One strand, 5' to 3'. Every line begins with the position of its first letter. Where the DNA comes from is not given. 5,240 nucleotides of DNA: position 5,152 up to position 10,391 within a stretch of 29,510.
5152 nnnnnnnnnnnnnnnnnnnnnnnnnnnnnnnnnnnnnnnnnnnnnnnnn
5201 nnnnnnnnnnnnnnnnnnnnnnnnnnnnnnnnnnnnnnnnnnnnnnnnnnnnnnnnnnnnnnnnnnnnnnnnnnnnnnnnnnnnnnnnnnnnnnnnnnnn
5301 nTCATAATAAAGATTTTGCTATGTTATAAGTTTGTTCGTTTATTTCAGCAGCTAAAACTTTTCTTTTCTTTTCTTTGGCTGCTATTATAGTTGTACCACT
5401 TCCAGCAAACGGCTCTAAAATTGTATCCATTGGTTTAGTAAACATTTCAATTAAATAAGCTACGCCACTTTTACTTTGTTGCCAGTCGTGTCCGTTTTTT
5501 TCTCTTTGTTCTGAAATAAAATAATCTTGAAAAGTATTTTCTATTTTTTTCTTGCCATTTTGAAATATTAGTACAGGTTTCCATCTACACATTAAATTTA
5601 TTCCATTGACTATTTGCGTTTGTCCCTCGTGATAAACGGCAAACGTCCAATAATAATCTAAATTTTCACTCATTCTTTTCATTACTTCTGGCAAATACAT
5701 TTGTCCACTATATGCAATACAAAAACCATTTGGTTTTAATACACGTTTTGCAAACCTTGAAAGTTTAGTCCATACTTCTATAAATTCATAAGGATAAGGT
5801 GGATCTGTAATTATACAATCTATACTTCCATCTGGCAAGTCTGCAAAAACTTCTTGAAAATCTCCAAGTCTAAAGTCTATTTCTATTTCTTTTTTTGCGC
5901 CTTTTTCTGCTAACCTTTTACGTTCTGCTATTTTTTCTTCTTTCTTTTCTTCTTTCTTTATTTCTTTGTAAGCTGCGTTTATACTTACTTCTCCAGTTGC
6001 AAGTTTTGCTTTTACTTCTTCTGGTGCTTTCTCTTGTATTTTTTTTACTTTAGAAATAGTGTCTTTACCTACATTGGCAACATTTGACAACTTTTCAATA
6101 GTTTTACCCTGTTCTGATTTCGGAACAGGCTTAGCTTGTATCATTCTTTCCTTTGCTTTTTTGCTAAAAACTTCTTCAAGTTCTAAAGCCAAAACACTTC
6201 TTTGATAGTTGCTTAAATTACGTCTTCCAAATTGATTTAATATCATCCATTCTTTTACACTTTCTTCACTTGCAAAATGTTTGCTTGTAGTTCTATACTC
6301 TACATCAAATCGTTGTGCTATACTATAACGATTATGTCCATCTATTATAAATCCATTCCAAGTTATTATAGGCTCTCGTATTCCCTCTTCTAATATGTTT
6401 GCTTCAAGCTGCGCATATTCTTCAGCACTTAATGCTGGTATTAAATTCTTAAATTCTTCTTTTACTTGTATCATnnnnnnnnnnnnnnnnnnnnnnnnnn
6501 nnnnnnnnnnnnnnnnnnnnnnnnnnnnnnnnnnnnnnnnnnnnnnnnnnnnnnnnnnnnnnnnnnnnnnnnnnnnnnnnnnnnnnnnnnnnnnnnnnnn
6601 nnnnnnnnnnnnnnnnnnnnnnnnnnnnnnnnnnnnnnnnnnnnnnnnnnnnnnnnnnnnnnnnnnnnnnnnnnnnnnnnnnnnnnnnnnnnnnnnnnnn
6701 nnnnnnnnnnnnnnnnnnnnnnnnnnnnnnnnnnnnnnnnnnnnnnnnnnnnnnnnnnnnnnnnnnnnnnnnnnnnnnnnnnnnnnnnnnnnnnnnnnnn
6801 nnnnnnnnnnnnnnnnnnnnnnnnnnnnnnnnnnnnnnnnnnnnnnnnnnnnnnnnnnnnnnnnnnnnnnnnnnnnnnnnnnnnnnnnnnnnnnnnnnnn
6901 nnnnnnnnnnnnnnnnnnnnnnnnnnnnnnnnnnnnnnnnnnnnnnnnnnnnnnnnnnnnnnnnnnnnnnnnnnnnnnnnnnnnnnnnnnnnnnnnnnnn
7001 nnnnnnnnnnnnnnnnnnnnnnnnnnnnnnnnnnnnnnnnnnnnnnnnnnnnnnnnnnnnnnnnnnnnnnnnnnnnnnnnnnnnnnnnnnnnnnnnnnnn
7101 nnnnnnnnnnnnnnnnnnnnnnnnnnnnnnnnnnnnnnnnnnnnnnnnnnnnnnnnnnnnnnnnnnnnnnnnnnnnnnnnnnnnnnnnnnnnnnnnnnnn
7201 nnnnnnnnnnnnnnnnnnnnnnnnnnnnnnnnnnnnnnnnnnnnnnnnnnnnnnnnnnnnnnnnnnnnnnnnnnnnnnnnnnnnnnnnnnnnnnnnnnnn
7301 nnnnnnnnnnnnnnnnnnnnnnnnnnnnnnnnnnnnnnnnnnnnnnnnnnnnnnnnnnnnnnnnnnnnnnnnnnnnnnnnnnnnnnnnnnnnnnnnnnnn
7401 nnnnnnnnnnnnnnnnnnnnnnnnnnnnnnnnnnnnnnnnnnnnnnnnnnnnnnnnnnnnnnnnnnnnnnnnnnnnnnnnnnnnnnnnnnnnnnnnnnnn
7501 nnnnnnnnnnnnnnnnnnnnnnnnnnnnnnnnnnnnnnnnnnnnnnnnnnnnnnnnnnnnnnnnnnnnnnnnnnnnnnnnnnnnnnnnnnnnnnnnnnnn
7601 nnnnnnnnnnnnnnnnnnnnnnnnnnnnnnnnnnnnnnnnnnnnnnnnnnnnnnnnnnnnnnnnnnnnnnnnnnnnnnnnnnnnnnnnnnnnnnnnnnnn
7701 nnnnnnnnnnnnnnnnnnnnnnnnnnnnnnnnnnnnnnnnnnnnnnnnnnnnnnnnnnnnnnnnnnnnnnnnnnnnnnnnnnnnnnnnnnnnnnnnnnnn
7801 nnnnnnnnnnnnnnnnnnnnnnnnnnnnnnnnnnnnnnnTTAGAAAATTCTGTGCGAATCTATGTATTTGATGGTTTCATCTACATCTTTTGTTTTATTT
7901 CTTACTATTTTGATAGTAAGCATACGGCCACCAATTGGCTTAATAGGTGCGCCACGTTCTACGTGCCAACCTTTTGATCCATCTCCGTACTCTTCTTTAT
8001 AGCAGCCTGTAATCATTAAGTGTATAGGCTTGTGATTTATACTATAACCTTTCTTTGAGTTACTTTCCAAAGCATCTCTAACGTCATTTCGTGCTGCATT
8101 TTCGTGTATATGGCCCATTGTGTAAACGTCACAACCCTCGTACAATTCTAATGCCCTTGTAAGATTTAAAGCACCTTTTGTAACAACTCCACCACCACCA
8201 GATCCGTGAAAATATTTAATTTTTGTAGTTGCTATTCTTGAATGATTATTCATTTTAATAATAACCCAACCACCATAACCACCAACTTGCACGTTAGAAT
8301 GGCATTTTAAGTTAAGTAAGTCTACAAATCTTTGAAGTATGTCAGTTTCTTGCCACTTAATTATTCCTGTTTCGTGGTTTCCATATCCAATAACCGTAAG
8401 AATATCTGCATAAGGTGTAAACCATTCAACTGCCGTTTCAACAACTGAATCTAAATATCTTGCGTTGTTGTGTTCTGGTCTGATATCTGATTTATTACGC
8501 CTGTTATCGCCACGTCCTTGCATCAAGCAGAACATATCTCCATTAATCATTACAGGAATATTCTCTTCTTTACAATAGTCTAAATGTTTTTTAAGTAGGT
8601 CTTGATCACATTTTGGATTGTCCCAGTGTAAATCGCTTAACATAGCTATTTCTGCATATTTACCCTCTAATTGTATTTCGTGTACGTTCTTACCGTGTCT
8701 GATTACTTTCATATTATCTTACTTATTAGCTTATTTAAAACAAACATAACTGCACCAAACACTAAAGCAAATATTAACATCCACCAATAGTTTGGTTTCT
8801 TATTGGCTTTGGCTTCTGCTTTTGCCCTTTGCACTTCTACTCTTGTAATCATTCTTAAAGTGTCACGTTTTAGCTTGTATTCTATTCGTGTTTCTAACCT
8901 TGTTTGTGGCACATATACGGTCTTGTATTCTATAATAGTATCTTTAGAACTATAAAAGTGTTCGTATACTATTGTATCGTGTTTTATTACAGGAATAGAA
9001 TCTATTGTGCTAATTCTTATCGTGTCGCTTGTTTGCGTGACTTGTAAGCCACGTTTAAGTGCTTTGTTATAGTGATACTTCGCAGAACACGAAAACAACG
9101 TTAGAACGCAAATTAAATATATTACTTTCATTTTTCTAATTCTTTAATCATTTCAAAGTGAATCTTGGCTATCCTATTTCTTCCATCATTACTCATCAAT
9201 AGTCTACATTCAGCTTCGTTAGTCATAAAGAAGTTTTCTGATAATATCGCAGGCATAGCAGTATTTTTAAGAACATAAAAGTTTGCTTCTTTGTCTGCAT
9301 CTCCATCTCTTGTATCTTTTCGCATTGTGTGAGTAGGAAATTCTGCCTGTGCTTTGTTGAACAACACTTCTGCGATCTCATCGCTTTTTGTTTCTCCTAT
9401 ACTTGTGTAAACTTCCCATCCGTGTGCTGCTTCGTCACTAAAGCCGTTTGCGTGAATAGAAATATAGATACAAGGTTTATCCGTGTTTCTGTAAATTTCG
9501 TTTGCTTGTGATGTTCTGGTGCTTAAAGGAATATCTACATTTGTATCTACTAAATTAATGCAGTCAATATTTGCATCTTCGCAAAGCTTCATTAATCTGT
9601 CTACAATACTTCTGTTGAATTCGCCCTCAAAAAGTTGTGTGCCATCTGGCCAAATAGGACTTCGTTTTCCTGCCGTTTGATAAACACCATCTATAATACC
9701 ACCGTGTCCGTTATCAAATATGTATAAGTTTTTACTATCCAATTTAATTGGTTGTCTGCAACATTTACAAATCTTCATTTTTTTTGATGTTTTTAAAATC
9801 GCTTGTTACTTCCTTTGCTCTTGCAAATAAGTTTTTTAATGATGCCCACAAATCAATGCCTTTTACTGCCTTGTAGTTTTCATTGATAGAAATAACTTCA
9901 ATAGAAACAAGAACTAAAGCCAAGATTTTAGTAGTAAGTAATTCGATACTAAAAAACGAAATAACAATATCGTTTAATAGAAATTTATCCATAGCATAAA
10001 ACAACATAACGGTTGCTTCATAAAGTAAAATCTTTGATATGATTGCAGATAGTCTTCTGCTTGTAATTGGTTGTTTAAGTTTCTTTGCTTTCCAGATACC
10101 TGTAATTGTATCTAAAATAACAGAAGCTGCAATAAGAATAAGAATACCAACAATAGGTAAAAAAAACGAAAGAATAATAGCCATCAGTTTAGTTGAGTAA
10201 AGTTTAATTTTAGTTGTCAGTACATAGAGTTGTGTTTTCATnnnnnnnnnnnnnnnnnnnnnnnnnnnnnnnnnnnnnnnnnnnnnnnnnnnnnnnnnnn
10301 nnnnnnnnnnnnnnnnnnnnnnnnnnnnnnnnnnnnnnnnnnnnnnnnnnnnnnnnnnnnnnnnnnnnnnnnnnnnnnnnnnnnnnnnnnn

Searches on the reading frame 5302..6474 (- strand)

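Call 29: search_protein_families(library=phrogs, proteins=[window:5302-6474:-], max_evalue=0.01)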
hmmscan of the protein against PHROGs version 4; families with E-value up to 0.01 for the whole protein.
window:5302-6474:- (390 aa): 20 families
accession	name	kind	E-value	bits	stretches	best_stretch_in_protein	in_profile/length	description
phrog_67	-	other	8.6e-29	102.1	1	111-388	28-341/743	DNA methyltransferase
phrog_498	-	other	2.7e-21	76.8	2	325-381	355-411/633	DNA methyltransferase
phrog_3008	-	other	6.9e-12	46.2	1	338-387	159-208/244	DNA methyltransferase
phrog_21315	-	unknown function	3.1e-11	43.9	1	9-192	21-197/415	-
phrog_4715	-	DNA, RNA and nucleotide metabolism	3e-09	36.8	1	15-193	166-351/630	ParB-like partition protein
phrog_18293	-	other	5.3e-09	37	1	324-387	41-104/119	methyltransferase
phrog_18146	-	other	7.1e-08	32.8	1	338-380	58-101/452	DNA methyltransferase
phrog_12047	-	DNA, RNA and nucleotide metabolism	6e-07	30.3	1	21-196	22-209/301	ParB-like partition nuclease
phrog_6025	-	other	9.4e-07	29.6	1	198-240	11-53/192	DNA methyltransferase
phrog_12517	-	unknown function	3.2e-06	27.5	0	340-385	97-142/316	-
phrog_12862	-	unknown function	5.7e-06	27.3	1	203-279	7-88/149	-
phrog_8769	-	other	9e-06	26.5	1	341-386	4-49/71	methyltransferase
phrog_23148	-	unknown function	5.2e-05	24.3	1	322-387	78-143/165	-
phrog_23085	-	unknown function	0.00082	20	1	323-383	38-98/138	-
phrog_2159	-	DNA, RNA and nucleotide metabolism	0.0017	18.8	1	16-62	80-132/365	ParB-like partition protein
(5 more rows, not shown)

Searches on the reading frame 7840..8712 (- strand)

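Call 29: search_protein_families(library=phrogs, proteins=[window:7840-8712:-], max_evalue=0.01)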
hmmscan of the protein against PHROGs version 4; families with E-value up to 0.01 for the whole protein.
window:7840-8712:- (290 aa): 1 family
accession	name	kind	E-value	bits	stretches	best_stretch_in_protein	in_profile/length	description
phrog_7339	-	DNA, RNA and nucleotide metabolism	1.1e-15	58.7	1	16-239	26-226/263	DNA repair exonuclease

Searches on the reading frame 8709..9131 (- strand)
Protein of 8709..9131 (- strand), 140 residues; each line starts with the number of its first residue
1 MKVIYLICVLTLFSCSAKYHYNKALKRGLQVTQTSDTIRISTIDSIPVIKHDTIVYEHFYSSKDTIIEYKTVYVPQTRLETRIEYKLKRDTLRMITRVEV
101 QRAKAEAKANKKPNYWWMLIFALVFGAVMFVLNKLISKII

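Call 29: search_protein_families(library=phrogs, proteins=[window:8709-9131:-], max_evalue=0.01)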
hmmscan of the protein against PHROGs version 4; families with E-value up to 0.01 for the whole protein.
window:8709-9131:- (140 aa): 1 family
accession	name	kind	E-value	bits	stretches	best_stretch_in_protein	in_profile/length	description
phrog_29045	-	unknown function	0.0083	17.2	0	11-72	21-85/117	-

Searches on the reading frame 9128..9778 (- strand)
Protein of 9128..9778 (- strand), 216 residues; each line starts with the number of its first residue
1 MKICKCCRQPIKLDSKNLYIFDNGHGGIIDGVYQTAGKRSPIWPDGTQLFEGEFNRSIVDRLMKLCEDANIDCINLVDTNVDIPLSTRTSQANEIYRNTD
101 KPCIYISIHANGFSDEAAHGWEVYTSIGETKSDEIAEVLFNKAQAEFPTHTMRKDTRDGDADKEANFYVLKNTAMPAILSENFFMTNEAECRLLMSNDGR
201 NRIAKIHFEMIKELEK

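Call 29: search_protein_families(library=phrogs, proteins=[window:9128-9778:-], max_evalue=0.01)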
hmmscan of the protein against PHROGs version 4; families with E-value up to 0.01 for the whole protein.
window:9128-9778:- (216 aa): 2 families
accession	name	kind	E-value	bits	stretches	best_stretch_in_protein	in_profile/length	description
phrog_435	-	lysis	1.6e-28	101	1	21-211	117-281/556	endolysin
phrog_2742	-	lysis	2.4e-13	51.2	1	36-211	19-177/318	endolysin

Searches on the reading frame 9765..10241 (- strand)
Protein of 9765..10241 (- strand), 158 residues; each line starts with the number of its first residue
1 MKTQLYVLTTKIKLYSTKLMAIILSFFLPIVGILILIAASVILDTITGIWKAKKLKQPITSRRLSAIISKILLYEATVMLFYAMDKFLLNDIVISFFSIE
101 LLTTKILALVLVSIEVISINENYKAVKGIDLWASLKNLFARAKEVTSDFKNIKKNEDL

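Call 29: search_protein_families(library=phrogs, proteins=[window:9765-10241:-], max_evalue=0.01)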
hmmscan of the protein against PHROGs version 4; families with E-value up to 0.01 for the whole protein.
window:9765-10241:- (158 aa): 1 family
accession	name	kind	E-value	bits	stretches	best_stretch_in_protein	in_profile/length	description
phrog_199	-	lysis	1.5e-06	28.2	1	10-150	6-135/545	holin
